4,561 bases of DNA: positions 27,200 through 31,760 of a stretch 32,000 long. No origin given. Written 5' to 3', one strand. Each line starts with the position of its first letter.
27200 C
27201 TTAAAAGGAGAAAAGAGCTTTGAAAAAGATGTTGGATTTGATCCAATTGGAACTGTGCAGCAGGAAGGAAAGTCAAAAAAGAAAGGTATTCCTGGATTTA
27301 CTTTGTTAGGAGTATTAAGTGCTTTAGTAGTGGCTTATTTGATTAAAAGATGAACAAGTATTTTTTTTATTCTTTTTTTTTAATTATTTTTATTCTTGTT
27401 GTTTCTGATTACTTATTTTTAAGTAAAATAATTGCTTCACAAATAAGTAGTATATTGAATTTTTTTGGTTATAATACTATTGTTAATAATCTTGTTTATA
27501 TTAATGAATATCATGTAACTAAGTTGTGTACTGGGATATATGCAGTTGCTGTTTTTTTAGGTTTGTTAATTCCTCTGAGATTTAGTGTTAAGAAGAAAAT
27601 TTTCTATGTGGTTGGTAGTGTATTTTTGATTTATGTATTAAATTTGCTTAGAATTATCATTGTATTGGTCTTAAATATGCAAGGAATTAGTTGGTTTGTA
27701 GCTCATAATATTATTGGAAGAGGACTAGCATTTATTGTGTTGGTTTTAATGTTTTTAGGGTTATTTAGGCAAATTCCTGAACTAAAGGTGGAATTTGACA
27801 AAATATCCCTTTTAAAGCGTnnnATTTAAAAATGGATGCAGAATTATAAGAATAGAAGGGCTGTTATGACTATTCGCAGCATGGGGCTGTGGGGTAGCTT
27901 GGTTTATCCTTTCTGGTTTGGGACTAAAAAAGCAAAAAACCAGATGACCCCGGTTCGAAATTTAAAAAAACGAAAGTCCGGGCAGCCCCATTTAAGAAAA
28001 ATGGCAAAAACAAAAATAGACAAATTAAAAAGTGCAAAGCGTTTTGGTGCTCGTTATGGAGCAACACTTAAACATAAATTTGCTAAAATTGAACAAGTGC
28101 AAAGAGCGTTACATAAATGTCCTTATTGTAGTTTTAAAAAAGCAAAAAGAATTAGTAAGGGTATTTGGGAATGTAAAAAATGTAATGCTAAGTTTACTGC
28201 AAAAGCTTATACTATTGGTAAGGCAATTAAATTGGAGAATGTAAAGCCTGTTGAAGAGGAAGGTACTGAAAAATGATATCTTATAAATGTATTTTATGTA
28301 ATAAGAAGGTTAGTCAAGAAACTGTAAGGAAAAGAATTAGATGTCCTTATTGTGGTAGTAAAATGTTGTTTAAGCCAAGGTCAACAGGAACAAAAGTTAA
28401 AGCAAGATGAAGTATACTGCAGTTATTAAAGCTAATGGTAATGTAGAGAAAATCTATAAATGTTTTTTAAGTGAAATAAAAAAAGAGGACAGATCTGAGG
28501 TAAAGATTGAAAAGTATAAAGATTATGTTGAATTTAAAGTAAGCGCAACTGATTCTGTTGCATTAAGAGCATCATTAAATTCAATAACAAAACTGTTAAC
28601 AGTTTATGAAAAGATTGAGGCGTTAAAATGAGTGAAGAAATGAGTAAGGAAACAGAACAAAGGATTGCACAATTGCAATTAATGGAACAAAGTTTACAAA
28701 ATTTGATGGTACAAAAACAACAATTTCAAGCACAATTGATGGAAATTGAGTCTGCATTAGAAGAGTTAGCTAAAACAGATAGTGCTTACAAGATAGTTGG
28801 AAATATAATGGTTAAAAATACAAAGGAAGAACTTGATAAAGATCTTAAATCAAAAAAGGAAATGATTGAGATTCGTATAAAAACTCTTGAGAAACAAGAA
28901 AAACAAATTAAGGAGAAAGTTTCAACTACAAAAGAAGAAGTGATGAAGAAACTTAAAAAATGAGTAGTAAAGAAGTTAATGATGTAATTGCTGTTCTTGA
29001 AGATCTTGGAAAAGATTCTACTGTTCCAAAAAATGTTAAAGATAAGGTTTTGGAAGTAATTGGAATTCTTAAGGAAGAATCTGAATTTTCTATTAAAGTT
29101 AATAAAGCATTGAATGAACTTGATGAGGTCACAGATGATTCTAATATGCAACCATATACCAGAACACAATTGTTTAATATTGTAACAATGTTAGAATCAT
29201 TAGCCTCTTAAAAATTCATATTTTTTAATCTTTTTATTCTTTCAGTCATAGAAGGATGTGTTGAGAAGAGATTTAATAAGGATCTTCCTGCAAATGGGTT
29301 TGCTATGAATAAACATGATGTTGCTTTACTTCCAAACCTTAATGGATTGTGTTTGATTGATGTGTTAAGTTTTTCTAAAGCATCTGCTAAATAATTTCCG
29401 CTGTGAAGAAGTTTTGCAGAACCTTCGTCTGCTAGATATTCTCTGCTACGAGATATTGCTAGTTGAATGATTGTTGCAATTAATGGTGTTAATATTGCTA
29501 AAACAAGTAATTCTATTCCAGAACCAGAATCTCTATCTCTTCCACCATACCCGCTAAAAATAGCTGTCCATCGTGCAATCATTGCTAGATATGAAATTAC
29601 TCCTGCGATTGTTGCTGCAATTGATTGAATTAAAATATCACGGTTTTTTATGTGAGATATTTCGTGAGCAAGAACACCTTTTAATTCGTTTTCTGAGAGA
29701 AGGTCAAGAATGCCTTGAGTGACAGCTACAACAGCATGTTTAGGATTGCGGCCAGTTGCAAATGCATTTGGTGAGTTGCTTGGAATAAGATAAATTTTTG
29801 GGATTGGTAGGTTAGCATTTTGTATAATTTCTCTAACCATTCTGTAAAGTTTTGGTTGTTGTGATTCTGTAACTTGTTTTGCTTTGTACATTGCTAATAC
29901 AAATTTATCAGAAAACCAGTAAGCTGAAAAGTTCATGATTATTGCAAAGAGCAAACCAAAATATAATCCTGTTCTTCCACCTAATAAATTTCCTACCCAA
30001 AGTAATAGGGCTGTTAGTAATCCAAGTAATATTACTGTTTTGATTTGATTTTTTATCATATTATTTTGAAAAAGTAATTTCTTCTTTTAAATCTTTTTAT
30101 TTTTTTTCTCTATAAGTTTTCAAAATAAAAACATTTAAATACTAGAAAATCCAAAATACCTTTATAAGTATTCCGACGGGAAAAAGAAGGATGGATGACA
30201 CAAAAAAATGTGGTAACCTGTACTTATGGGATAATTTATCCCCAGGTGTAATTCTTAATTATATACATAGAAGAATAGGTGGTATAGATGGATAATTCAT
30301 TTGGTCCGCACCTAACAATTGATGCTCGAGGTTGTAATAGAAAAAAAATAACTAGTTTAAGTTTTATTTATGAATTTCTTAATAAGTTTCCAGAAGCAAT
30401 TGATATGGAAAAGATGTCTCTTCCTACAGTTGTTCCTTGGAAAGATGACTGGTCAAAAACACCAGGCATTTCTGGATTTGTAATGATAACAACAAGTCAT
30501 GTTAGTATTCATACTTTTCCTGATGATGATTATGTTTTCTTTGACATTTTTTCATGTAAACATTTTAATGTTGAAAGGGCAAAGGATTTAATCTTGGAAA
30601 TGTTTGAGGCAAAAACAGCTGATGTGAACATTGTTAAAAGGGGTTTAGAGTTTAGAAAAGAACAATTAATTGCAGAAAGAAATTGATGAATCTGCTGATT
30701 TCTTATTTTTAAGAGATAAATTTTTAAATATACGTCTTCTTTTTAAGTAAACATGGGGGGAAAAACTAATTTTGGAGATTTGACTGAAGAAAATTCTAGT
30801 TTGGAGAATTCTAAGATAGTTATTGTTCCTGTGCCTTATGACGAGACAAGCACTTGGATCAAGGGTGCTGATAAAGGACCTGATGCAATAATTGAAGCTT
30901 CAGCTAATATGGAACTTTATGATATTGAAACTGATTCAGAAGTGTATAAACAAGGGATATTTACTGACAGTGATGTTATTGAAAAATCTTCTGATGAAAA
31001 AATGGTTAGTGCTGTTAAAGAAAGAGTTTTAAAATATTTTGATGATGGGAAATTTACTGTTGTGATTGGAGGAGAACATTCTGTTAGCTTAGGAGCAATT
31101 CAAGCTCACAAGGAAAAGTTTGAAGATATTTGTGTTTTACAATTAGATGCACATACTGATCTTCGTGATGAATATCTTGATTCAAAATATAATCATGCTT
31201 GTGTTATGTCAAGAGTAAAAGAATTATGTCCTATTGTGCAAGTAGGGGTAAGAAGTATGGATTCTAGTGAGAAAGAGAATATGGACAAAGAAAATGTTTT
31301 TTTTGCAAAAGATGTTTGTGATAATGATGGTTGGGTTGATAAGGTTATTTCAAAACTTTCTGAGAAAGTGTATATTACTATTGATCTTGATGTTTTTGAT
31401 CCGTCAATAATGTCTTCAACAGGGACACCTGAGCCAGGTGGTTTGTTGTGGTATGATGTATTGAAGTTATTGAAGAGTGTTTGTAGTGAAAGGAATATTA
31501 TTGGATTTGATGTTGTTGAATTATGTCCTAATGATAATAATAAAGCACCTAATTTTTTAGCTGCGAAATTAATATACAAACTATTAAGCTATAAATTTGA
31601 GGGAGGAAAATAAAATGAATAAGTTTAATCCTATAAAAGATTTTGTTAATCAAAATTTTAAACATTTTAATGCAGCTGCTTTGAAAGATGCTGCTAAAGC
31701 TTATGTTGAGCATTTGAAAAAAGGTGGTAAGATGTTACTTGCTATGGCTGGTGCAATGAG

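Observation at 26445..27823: Translationally coupled pair: PGF-CTERM-like surface protein plus a minimal 157-aa archaeosortase-like enzyme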

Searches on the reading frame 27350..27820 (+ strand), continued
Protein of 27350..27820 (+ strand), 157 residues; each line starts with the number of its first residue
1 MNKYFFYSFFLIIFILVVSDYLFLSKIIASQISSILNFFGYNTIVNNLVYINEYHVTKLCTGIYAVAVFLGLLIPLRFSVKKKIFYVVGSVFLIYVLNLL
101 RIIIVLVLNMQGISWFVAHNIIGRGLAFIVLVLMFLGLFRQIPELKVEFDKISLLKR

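Call 60: list_cluster_members(proteins=[P0070, P0071, P0073, P0005, P0057, P0068, P0013])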
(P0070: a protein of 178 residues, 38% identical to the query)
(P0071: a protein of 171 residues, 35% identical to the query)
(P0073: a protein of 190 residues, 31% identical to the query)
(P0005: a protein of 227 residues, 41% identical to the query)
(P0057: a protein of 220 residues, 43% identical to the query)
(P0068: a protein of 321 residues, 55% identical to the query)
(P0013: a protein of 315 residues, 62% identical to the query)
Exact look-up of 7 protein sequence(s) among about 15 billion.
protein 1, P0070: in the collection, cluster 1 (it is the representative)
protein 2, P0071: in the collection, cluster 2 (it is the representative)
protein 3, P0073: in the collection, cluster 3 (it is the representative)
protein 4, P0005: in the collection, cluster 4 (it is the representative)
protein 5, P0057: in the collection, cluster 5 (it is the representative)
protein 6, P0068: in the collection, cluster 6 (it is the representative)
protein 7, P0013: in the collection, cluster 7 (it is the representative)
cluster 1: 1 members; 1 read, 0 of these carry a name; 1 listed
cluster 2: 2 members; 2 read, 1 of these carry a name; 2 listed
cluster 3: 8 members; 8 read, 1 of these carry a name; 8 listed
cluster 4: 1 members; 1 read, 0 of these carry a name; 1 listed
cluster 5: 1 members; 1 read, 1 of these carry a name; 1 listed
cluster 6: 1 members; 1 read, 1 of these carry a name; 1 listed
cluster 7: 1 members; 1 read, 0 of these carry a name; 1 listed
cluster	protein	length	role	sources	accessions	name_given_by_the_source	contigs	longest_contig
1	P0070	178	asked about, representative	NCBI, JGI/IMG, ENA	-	-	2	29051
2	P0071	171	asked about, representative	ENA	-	-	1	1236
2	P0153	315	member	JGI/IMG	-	archaeosortase A (PGF-CTERM-specific)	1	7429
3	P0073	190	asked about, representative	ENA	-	-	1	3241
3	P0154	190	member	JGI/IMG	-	exosortase/archaeosortase family protein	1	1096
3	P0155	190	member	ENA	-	-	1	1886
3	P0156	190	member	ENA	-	-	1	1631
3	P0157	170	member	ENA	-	-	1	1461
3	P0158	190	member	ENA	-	-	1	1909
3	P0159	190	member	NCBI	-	-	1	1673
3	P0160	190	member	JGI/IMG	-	-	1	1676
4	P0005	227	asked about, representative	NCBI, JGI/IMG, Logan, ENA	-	-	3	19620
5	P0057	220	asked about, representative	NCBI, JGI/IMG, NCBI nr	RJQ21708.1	hypothetical protein C4580_02010 [Candidatus Woesearchaeota archaeon] | MAG: hypothetical protein C4580_02010 [Candidatus Woesearchaeota archaeon]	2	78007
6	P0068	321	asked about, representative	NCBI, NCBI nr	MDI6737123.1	MAG: hypothetical protein QME12_01240 [Nanoarchaeota archaeon] | hypothetical protein [Nanoarchaeota archaeon]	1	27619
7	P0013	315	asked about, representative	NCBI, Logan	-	-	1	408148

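Call 62: search_protein_families(library=ncbifam, proteins=[P0153, P0070, P0073, P0074, P0077, P0081, P0079, P0083, P0090], max_evalue=0.000001)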
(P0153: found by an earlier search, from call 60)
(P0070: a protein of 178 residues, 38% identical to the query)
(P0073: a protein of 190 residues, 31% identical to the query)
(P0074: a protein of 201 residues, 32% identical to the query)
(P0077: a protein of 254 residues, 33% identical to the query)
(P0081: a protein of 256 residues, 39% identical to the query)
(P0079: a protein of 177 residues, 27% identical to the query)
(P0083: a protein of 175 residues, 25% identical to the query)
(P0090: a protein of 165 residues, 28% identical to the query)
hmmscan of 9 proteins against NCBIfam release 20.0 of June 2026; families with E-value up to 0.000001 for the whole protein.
P0153 (315 aa): 3 families
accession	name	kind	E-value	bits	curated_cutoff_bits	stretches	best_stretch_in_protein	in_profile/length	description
TIGR04125.1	exosort_PGF_TRM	exception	4.1e-34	118.3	75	1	61-296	13-264/271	archaeosortase A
TIGR04178.1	exo_archaeo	signature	6.2e-13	48.9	23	1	192-283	1-97/97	exosortase/archaeosortase family protein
NF041736.1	archaeo_artH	equivalog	2.5e-09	37.4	200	1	135-295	21-192/202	archaeosortase H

P0070 (178 aa): 4 families
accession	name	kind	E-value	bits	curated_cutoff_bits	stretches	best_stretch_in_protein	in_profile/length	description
TIGR04125.1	exosort_PGF_TRM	exception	6.3e-13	48.8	75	1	29-160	106-259/271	archaeosortase A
TIGR04178.1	exo_archaeo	signature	2.9e-09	37.1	23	1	63-151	2-96/97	exosortase/archaeosortase family protein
TIGR04124.1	archaeo_artE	exception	3e-07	30.6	95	1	11-149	15-150/153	archaeosortase family protein ArtE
NF045528.1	heimosortase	equivalog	7.3e-07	29.4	130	0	60-164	84-197/199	heimdallarchaeosortase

P0073 (190 aa): 3 families
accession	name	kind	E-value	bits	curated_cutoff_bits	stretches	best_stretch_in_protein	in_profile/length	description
NF045528.1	heimosortase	equivalog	1.4e-11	44.8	130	1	72-164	84-179/199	heimdallarchaeosortase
TIGR04178.1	exo_archaeo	signature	1.4e-10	41.3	23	1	74-164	1-95/97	exosortase/archaeosortase family protein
TIGR02602.1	8TM_EpsH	subfamily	1.8e-08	34.2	105.55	1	29-161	100-238/241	exosortase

P0074 (201 aa): 4 families
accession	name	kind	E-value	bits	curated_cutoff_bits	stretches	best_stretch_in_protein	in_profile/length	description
NF041736.1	archaeo_artH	equivalog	3.8e-13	49.8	200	1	42-188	20-184/202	archaeosortase H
NF045528.1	heimosortase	equivalog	3.8e-12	46.6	130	1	93-182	84-180/199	heimdallarchaeosortase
TIGR04178.1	exo_archaeo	signature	4.2e-08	33.4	23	1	96-185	2-95/97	exosortase/archaeosortase family protein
NF046081.1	exosort_XrtX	exception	9e-07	28.9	170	0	61-145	35-122/168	exosortase X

P0077 (254 aa): 4 families
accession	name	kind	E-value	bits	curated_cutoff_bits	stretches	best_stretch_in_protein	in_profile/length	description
TIGR04125.1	exosort_PGF_TRM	exception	5.4e-71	239.2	75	1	5-242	3-261/271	archaeosortase A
TIGR04178.1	exo_archaeo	signature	1.2e-20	73.6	23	1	141-232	4-97/97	exosortase/archaeosortase family protein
TIGR04124.1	archaeo_artE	exception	5.9e-08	32.9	95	1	93-228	19-149/153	archaeosortase family protein ArtE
NF045528.1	heimosortase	equivalog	2.6e-07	30.9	130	1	66-222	17-175/199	heimdallarchaeosortase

P0081 (256 aa): 6 families
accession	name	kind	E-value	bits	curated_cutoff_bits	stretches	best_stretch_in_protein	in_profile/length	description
TIGR04125.1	exosort_PGF_TRM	exception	6e-74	248.9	75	1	4-252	1-267/271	archaeosortase A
TIGR04178.1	exo_archaeo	signature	1.8e-20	73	23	1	140-236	1-97/97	exosortase/archaeosortase family protein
NF046081.1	exosort_XrtX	exception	1.5e-11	44.5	170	1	96-191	26-124/168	exosortase X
TIGR04124.1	archaeo_artE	exception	2.4e-10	40.6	95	1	96-231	20-147/153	archaeosortase family protein ArtE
NF045528.1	heimosortase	equivalog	2.3e-08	34.3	130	1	132-225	76-175/199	heimdallarchaeosortase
NF041736.1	archaeo_artH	equivalog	2.3e-07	30.9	200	1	76-249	15-196/202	archaeosortase H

P0079 (177 aa): 5 families
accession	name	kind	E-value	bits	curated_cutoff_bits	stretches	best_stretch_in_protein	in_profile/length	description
TIGR04125.1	exosort_PGF_TRM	exception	2.2e-12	47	75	1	7-174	74-269/271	archaeosortase A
NF045528.1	heimosortase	equivalog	8.3e-11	42.3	130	1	65-149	85-177/199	heimdallarchaeosortase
TIGR04178.1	exo_archaeo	signature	6.7e-10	39.1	23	1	68-155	3-96/97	exosortase/archaeosortase family protein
TIGR04144.1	archaeo_VPXXXP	exception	3.1e-08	33.7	150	1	18-116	14-114/156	archaeosortase B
NF041736.1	archaeo_artH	equivalog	5.5e-07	29.7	200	0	16-173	23-200/202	archaeosortase H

P0083 (175 aa): 5 families
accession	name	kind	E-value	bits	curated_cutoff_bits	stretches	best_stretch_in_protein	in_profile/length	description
NF046081.1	exosort_XrtX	exception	3.8e-11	43.2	170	1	33-116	38-125/168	exosortase X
TIGR04178.1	exo_archaeo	signature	6.9e-11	42.3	23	1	65-147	2-90/97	exosortase/archaeosortase family protein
TIGR04124.1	archaeo_artE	exception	4.9e-08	33.2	95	1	64-143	63-143/153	archaeosortase family protein ArtE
TIGR04125.1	exosort_PGF_TRM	exception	8.5e-08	31.9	75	1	7-127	76-205/271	archaeosortase A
TIGR04177.1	exosort_XrtH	exception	1.3e-07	31.8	86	1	29-139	29-142/158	exosortase H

P0090 (165 aa): 2 families
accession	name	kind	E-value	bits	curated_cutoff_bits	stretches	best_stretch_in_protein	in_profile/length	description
TIGR04178.1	exo_archaeo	signature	1.4e-11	44.5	23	1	59-149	1-96/97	exosortase/archaeosortase family protein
NF045528.1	heimosortase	equivalog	9.7e-07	29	130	1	49-142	75-177/199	heimdallarchaeosortase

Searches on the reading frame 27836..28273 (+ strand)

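Call 11: search_protein_families(library=pfam, proteins=[window:27836-28273:+], max_evalue=0.001)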
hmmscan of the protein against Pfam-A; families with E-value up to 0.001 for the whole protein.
window:27836-28273:+ (146 aa): 1 family
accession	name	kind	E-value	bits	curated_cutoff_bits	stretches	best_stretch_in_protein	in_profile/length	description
PF01780.25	Ribosomal_L37ae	-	6.7e-21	74.6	21.9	1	62-127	3-68/85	Ribosomal L37ae protein family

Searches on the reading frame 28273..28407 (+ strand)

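Call 11: search_protein_families(library=pfam, proteins=[window:28273-28407:+], max_evalue=0.001)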
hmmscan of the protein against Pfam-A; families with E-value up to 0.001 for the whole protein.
window:28273-28407:+ (45 aa): 1 family
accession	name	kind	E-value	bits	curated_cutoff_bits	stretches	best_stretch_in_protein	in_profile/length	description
PF03604.18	Zn_ribbon_RPAB4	-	0.00061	19.9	24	1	4-36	1-32/32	DNA directed RNA polymerase, 7 kDa subunit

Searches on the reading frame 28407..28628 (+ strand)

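Call 11: search_protein_families(library=pfam, proteins=[window:28407-28628:+], max_evalue=0.001)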
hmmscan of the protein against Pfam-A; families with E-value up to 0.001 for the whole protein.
window:28407-28628:+ (74 aa): 1 family
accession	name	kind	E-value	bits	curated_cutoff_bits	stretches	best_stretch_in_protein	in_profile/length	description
PF09341.15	Pcc1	-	4.8e-06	27.3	20.9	1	24-68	27-71/75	Transcription factor Pcc1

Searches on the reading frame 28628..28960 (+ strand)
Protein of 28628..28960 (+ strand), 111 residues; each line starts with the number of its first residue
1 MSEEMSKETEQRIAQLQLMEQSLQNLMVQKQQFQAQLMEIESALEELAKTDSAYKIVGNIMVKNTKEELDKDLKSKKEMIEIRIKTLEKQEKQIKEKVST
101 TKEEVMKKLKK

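Call 11: search_protein_families(library=pfam, proteins=[window:28628-28960:+], max_evalue=0.001)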
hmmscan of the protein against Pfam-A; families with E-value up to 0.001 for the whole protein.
window:28628-28960:+ (111 aa): 1 family
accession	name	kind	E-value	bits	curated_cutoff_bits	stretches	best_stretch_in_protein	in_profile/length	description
PF01920.25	Prefoldin_2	-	2.4e-18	66.5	27.6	1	10-111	1-105/106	Prefoldin subunit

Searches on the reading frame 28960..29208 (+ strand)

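Call 11: search_protein_families(library=pfam, proteins=[window:28960-29208:+], max_evalue=0.001)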
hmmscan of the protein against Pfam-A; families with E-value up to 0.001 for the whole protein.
window:28960-29208:+ (83 aa): 1 family
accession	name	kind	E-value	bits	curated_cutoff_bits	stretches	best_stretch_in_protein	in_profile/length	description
PF03685.18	UPF0147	-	1.5e-18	67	23.6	1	4-81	3-81/81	Uncharacterised protein family (UPF0147)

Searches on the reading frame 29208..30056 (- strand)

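Call 11: search_protein_families(library=pfam, proteins=[window:29208-30056:-], max_evalue=0.001)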
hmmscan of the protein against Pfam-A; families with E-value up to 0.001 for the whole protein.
window:29208-30056:- (282 aa): 2 families
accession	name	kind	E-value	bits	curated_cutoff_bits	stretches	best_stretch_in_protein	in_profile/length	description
PF01435.24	Peptidase_M48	-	6.2e-39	134.2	20.3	1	65-280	2-185/186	Peptidase family M48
PF05569.17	Peptidase_M56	-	0.0003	20.5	31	1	38-150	114-218/296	BlaR1 peptidase M56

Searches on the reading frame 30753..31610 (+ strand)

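Call 11: search_protein_families(library=pfam, proteins=[window:30753-31610:+], max_evalue=0.001)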
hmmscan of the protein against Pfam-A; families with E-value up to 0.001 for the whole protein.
window:30753-31610:+ (286 aa): 1 family
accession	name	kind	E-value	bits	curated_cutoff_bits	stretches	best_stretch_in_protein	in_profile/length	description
PF00491.26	Arginase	-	1.4e-66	225.3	22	1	21-277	2-277/280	Arginase family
